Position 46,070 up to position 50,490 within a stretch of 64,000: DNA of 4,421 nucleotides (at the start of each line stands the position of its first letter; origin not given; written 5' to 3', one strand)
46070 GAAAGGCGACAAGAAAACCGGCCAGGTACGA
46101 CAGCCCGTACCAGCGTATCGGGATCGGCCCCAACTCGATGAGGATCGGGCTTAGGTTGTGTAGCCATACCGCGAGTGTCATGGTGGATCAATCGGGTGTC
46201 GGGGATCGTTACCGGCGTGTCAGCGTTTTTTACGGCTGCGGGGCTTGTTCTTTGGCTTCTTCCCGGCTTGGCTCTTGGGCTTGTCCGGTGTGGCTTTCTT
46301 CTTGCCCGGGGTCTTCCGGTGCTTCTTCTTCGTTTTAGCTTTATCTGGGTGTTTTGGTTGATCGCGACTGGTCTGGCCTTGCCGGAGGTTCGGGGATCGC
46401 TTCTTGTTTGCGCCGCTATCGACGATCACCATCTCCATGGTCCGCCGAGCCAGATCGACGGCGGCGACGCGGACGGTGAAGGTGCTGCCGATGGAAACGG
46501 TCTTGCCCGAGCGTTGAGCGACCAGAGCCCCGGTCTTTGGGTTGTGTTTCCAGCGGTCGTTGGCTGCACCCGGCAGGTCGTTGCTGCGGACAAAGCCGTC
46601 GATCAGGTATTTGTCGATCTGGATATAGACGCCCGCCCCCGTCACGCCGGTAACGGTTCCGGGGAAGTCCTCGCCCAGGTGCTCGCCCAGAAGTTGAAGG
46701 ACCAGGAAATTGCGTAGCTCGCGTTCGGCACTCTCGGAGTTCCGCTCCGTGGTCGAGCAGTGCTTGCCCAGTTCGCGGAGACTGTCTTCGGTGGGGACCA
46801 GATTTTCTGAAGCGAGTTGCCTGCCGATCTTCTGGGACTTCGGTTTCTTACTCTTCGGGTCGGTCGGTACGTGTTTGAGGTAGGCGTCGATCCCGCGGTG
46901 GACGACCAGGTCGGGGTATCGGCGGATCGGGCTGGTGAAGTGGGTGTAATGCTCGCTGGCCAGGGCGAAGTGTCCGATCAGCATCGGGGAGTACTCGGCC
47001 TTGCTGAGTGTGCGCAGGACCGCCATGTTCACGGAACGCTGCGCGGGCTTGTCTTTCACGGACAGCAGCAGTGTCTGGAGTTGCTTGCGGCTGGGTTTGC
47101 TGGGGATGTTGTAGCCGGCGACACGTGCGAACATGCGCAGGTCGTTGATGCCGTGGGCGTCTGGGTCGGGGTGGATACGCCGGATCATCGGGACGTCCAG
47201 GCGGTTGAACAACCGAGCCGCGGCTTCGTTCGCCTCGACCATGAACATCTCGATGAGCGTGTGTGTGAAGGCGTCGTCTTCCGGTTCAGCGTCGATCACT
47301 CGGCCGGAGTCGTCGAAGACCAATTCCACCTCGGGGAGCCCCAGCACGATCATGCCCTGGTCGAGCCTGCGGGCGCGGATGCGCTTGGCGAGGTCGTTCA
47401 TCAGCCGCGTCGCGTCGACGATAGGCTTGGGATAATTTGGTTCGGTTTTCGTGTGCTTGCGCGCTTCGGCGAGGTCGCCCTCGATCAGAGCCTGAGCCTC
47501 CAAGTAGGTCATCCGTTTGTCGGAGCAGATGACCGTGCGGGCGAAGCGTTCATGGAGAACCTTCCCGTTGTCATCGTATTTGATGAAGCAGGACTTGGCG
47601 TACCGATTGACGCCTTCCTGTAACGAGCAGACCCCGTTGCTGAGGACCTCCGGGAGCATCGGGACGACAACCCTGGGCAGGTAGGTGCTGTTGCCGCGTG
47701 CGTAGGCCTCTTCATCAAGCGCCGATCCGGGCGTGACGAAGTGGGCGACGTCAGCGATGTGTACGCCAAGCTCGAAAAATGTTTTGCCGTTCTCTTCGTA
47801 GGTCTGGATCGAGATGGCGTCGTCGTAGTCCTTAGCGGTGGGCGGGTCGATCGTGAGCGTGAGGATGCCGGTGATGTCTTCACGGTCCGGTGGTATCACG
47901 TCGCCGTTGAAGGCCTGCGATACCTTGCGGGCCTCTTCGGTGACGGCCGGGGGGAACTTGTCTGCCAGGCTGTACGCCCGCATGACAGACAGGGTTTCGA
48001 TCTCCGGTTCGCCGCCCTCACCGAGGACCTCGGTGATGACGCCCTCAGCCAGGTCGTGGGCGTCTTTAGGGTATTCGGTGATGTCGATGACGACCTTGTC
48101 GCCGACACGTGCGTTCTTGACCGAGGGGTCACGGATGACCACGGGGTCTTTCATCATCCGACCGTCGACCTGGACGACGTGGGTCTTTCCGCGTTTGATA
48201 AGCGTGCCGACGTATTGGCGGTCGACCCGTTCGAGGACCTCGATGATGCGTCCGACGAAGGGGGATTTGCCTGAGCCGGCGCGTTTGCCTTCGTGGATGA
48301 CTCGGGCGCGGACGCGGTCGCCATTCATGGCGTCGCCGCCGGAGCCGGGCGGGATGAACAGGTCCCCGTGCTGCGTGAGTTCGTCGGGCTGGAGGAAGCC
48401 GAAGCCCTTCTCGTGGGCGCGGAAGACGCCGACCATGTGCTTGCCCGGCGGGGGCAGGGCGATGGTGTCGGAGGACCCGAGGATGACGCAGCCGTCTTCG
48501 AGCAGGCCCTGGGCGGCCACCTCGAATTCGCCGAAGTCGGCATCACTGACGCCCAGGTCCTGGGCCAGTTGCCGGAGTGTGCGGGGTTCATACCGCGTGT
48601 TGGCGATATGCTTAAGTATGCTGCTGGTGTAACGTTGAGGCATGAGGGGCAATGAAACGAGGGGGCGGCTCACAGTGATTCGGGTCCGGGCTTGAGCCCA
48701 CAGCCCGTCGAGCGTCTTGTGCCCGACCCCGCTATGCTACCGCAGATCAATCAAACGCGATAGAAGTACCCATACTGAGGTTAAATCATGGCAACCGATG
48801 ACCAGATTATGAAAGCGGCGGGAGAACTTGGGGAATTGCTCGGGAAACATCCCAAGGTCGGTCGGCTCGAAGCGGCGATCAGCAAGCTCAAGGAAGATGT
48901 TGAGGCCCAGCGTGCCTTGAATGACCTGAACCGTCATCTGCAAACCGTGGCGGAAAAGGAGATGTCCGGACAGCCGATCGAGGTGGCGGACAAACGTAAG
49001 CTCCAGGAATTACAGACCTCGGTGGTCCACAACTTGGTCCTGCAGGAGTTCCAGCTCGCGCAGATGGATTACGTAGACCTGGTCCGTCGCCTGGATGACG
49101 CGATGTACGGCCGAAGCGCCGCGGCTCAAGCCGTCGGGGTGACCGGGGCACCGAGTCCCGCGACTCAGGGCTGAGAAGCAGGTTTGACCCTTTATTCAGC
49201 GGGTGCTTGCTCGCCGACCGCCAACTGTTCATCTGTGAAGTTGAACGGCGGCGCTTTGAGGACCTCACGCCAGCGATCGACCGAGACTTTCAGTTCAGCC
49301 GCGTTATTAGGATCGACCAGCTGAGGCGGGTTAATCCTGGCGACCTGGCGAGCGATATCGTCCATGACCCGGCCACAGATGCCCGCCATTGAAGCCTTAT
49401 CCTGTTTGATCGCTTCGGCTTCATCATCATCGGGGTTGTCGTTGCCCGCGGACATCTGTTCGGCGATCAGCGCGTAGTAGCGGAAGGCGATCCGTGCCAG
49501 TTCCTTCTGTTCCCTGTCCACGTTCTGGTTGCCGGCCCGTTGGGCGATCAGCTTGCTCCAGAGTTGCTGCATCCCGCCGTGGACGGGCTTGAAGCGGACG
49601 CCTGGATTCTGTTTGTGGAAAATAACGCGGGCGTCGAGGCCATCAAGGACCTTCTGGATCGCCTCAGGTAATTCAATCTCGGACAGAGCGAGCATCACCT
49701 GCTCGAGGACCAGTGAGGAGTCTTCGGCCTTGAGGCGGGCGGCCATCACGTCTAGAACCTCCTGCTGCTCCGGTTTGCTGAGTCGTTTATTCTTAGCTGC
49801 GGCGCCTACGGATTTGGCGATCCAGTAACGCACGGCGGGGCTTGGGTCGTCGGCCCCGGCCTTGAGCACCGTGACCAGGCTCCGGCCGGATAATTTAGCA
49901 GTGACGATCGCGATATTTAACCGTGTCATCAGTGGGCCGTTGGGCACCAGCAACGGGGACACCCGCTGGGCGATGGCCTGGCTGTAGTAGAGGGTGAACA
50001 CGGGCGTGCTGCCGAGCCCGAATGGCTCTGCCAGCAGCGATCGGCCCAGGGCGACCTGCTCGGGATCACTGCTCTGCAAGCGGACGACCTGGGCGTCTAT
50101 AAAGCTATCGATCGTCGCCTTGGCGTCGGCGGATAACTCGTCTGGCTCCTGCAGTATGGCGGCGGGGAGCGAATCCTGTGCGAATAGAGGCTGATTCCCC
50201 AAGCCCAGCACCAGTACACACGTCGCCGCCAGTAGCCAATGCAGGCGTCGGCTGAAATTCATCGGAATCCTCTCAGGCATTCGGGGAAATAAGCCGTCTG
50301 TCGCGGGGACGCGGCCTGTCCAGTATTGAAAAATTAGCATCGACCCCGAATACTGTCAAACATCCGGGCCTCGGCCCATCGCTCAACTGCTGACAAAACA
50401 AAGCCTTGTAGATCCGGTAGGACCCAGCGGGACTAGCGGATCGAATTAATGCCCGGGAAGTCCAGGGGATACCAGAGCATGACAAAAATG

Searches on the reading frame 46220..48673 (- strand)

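Call 56: search_protein_families(library=pfam, proteins=[window:46220-48673:-], max_evalue=0.0001)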
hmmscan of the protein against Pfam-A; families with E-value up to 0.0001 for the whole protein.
window:46220-48673:- (817 aa): 4 families
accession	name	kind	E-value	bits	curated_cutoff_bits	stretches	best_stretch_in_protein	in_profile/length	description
PF00773.25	RNB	-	4.9e-101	338.7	29.3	1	264-600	1-325/326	RNB domain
PF17876.7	CSD2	-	1.2e-24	86.6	26.2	2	167-241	2-74/74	Cold shock domain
PF08206.17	OB_RNB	-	8.9e-17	61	24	1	82-137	1-53/58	Ribonuclease B OB domain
PF00575.29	S1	-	2.5e-05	25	22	1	667-746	5-69/74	S1 RNA binding domain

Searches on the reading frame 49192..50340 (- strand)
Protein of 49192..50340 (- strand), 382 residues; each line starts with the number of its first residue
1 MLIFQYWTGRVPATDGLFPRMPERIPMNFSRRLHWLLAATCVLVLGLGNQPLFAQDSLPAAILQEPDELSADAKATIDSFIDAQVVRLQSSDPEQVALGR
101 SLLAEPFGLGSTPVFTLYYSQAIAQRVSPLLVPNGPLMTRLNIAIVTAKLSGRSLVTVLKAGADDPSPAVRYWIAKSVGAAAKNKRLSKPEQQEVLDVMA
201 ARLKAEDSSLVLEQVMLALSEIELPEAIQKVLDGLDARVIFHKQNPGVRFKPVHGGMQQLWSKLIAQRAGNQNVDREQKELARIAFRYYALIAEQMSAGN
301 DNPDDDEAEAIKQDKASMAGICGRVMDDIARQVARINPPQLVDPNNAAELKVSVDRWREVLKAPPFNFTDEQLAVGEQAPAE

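Call 56: search_protein_families(library=pfam, proteins=[window:49192-50340:-], max_evalue=0.0001)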
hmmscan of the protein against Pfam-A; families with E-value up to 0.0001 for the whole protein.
window:49192-50340:- (382 aa): 1 family
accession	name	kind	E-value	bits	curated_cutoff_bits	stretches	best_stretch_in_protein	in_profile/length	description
PF13646.12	HEAT_2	-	4.2e-07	30.6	27.7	1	158-236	3-72/88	HEAT repeats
